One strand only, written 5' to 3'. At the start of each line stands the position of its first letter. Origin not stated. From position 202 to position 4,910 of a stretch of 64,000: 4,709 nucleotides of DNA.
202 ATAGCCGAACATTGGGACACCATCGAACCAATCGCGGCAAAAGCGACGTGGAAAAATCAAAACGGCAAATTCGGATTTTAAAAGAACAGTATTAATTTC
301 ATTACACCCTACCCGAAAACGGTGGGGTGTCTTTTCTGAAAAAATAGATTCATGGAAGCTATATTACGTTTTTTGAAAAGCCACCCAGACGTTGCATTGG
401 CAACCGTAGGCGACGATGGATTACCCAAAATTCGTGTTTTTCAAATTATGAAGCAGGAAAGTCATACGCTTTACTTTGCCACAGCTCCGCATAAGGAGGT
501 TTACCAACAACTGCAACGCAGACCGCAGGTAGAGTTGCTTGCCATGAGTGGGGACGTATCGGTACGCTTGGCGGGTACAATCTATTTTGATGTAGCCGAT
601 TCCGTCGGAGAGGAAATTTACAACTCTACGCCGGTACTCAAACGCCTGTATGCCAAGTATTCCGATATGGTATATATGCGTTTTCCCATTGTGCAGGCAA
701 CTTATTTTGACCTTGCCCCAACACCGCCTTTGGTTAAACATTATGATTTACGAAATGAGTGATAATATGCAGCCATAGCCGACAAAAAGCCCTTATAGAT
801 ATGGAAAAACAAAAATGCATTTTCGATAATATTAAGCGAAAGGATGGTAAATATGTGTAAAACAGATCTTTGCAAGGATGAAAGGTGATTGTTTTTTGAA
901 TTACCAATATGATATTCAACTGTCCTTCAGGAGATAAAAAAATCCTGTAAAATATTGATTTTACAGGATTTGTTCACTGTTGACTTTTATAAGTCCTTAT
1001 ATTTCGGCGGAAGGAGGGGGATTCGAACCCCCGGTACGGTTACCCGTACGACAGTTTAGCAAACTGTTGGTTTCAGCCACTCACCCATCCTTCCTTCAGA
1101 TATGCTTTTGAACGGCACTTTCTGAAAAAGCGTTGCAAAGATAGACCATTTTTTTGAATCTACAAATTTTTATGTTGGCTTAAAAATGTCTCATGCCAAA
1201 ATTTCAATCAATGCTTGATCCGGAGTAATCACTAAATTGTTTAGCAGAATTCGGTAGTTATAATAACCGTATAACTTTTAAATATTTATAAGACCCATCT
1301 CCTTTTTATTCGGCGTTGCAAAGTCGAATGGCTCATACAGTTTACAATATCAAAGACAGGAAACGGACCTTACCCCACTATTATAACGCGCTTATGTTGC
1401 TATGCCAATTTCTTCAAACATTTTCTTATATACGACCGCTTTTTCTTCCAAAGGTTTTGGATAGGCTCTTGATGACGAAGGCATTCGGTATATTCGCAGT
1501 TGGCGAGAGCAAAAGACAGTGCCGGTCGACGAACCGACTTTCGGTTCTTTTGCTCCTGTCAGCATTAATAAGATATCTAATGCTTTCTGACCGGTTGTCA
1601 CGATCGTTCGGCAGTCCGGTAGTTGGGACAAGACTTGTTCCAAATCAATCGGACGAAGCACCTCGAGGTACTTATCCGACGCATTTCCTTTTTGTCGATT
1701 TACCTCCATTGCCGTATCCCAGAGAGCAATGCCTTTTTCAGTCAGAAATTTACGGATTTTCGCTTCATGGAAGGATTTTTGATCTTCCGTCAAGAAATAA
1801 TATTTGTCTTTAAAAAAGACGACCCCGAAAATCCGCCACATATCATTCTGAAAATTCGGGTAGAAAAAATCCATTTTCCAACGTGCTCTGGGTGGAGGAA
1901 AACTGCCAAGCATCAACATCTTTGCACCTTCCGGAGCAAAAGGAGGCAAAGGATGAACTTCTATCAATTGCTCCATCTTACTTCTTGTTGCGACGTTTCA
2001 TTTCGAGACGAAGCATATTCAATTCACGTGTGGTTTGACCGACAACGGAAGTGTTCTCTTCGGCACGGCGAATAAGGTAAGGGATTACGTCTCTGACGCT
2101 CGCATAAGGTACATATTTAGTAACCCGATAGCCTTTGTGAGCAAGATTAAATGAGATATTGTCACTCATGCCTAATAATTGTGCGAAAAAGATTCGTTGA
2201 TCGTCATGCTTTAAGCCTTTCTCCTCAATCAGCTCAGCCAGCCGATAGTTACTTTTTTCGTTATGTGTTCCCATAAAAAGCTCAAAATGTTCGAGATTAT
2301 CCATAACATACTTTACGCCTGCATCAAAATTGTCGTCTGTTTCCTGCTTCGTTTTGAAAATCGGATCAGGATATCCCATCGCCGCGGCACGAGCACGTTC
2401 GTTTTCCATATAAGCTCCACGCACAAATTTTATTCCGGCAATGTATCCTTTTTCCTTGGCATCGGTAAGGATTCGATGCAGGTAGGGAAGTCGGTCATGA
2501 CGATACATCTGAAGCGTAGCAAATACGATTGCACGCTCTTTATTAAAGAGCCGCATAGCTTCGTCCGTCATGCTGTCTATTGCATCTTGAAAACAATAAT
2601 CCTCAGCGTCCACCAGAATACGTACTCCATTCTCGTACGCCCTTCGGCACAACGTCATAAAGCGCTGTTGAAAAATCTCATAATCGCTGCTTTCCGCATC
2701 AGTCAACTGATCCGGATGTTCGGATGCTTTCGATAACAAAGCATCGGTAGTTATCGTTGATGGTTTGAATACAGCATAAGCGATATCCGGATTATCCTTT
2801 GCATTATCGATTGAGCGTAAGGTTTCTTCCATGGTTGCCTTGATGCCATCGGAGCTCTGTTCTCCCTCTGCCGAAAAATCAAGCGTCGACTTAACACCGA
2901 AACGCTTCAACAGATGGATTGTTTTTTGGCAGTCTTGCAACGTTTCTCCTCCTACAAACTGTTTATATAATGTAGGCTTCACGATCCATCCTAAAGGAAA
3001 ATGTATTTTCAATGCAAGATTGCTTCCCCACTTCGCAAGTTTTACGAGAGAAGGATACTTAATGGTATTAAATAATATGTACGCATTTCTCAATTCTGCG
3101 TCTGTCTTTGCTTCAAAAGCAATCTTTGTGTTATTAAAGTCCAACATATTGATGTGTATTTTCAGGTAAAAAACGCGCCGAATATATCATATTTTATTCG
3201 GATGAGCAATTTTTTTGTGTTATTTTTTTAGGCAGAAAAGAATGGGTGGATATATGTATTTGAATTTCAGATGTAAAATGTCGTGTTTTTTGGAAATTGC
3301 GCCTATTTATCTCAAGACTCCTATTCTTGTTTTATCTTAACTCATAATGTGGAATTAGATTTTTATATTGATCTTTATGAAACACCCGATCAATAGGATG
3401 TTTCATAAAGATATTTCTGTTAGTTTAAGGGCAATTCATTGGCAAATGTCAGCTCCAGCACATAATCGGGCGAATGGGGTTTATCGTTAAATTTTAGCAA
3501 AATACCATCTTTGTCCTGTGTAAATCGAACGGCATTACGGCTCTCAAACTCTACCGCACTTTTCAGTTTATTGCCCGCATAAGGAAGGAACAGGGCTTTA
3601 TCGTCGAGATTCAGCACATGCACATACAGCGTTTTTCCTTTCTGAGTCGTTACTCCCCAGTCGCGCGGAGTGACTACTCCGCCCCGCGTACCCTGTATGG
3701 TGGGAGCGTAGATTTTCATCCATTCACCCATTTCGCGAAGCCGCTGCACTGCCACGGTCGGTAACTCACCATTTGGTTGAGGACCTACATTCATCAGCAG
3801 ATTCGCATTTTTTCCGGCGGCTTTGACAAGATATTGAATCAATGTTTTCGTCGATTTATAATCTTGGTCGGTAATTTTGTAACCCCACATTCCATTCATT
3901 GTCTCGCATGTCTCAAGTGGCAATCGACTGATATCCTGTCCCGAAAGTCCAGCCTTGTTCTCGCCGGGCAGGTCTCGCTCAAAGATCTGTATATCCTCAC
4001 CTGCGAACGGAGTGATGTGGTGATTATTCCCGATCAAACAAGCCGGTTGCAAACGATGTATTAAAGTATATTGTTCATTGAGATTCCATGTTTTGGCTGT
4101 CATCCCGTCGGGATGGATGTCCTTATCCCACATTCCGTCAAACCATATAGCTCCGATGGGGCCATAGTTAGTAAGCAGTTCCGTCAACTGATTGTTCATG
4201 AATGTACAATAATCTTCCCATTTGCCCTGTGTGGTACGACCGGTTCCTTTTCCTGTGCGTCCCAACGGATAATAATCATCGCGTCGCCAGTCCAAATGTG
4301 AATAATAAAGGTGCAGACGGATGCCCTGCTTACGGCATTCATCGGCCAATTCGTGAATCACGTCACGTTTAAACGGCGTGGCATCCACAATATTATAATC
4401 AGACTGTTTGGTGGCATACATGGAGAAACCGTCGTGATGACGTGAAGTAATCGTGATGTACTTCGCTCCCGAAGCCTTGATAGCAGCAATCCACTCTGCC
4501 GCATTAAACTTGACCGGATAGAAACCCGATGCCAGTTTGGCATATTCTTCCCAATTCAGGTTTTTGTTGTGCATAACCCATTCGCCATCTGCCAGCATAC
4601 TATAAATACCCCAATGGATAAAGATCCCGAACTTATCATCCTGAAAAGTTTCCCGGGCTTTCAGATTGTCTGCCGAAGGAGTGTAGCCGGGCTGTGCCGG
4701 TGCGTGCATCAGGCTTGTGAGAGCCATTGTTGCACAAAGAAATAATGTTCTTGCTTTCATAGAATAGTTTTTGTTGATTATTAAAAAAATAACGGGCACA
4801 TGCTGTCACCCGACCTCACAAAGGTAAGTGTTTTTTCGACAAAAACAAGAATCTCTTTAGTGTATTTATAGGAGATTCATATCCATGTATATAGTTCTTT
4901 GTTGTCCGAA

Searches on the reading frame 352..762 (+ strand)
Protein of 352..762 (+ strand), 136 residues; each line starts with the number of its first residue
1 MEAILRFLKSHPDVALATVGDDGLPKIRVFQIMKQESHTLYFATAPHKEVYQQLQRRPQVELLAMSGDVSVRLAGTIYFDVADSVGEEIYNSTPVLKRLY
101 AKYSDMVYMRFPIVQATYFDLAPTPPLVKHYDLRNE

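Call 89: search_protein_families(library=pfam, proteins=[window:352-762:+], max_evalue=0.00001)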
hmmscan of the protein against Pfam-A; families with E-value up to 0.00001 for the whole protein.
window:352-762:+ (136 aa): 1 family
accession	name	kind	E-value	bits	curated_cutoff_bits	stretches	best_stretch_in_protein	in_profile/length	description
PF01243.27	PNPOx_N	-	1.5e-11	45.2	28.1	1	2-80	3-76/120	Pyridoxamine 5'-phosphate oxidase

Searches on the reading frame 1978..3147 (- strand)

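Call 89: search_protein_families(library=pfam, proteins=[window:1978-3147:-], max_evalue=0.00001)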
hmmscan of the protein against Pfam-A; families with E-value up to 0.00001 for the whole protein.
window:1978-3147:- (389 aa): 1 family
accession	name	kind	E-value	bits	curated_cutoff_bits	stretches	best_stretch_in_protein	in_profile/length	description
PF01619.24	Pro_dh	-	1.1e-77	261.8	27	1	73-373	1-277/278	Proline dehydrogenase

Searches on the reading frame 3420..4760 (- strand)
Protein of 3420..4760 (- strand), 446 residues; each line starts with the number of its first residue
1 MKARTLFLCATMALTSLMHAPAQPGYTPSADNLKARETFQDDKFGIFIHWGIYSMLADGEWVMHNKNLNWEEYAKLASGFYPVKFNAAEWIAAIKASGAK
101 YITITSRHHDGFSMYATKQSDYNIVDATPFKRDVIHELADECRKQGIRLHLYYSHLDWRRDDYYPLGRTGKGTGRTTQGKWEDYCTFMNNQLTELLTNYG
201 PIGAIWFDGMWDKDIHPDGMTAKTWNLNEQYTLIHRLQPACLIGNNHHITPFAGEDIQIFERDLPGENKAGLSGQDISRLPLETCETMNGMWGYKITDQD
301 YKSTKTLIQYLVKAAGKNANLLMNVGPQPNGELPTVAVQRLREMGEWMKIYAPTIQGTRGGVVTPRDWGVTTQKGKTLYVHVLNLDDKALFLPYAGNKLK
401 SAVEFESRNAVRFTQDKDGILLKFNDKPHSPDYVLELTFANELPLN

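Call 89: search_protein_families(library=pfam, proteins=[window:3420-4760:-], max_evalue=0.00001)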
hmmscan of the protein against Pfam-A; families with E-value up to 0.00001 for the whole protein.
window:3420-4760:- (446 aa): 2 families
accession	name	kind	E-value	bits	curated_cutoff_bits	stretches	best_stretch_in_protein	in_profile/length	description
PF01120.23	Alpha_L_fucos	-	4.6e-111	372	25.2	1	20-351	8-343/345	Alpha-L-fucosidase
PF14871.12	GHL6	-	7.4e-07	29.9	35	1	87-163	2-73/132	Hypothetical glycosyl hydrolase 6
